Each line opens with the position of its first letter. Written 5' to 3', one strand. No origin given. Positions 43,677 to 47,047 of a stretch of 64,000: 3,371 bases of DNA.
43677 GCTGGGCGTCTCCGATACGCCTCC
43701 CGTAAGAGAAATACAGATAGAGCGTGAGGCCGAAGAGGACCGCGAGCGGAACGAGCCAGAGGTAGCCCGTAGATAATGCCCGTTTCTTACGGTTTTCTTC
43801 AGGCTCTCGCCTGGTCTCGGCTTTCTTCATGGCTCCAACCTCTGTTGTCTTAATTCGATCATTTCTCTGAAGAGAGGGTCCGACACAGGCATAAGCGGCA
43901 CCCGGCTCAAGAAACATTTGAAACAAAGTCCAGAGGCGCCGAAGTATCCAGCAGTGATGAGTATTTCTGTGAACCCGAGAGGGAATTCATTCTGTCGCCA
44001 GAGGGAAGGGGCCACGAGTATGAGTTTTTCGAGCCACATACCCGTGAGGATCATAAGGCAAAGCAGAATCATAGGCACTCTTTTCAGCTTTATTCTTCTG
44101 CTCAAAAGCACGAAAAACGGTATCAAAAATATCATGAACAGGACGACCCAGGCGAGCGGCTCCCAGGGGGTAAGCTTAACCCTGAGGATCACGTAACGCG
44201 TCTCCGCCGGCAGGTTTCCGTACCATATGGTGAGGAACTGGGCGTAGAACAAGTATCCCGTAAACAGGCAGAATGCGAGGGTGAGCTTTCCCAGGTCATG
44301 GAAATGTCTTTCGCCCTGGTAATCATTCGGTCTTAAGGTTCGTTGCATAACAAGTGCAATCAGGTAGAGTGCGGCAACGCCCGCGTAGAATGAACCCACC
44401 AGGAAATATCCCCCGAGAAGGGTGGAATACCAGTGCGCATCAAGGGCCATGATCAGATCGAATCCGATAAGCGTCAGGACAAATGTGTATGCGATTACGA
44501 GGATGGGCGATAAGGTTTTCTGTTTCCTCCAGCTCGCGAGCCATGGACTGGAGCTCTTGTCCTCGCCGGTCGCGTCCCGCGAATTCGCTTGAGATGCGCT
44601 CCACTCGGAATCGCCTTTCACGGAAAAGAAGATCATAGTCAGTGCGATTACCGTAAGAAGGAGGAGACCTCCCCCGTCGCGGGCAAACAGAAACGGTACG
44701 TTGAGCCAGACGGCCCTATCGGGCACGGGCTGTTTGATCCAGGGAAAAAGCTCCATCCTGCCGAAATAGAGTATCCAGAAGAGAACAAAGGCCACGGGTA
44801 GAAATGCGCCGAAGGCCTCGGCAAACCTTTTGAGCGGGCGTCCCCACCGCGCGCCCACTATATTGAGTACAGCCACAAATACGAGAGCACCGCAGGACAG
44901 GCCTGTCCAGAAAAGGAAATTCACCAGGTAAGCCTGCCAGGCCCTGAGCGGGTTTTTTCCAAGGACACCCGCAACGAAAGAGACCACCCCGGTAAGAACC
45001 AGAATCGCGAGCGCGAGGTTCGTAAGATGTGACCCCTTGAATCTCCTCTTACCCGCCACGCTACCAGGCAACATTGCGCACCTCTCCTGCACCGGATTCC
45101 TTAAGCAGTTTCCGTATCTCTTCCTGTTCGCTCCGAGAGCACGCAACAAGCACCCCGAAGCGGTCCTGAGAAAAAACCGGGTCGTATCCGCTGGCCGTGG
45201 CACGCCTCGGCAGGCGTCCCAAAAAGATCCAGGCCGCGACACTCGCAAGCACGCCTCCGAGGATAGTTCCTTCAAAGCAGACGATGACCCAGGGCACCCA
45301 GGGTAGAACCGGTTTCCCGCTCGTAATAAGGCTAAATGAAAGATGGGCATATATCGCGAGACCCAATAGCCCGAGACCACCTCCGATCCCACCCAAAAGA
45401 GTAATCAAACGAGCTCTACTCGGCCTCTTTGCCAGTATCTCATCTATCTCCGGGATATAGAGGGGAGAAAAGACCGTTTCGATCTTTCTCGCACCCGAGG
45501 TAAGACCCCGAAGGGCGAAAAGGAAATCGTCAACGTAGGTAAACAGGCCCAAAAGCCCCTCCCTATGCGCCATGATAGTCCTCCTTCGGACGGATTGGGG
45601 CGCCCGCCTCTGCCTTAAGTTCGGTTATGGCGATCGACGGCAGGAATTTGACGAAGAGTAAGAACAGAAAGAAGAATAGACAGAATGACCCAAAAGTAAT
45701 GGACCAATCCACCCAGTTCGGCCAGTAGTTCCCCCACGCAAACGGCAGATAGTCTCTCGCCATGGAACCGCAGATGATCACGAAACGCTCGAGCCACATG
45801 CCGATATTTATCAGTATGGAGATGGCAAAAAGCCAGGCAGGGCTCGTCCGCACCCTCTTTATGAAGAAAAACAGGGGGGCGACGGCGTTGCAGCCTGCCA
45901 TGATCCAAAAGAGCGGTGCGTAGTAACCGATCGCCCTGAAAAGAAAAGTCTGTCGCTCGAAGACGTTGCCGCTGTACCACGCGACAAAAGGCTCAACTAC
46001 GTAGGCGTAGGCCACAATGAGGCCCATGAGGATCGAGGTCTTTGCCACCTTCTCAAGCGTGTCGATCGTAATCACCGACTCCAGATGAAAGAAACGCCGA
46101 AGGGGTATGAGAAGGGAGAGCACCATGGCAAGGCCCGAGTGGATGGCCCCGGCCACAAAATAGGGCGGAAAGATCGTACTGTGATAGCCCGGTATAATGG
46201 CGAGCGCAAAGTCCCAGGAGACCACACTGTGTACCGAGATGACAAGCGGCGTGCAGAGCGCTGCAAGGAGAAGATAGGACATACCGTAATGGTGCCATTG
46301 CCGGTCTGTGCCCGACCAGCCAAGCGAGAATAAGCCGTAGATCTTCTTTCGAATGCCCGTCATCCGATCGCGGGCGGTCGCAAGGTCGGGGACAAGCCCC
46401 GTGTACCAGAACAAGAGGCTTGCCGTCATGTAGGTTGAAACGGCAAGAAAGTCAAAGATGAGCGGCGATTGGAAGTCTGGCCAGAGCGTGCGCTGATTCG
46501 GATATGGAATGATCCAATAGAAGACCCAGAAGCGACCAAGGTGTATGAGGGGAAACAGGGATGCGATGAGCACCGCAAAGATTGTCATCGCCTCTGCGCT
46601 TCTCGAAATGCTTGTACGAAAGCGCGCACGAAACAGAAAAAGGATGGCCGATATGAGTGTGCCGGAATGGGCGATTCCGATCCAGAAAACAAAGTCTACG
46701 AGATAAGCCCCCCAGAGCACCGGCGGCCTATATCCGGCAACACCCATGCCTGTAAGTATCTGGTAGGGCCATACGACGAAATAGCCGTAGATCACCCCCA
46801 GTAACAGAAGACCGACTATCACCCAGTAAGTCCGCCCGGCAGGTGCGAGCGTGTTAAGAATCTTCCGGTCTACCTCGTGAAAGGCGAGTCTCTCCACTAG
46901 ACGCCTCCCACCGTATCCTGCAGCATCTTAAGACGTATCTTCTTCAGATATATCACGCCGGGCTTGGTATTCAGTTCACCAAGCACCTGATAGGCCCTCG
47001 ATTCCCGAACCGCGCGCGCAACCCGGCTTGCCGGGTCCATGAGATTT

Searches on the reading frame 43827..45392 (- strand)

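Call 15: search_protein_families(library=pfam, proteins=[window:43827-45392:-], max_evalue=0.000001)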
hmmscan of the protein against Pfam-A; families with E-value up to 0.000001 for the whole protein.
window:43827-45392:- (521 aa): 1 family
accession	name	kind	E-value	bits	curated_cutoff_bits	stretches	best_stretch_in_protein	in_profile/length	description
PF03916.19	NrfD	-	1.1e-09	38.8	25.8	1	145-464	4-309/313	Polysulphide reductase, NrfD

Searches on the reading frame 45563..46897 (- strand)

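Call 15: search_protein_families(library=pfam, proteins=[window:45563-46897:-], max_evalue=0.000001)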
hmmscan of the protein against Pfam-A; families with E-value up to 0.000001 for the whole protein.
window:45563-46897:- (444 aa): 1 family
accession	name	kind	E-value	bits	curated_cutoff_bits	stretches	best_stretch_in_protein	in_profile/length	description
PF03916.19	NrfD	-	2.2e-24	87.1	25.8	1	54-379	3-309/313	Polysulphide reductase, NrfD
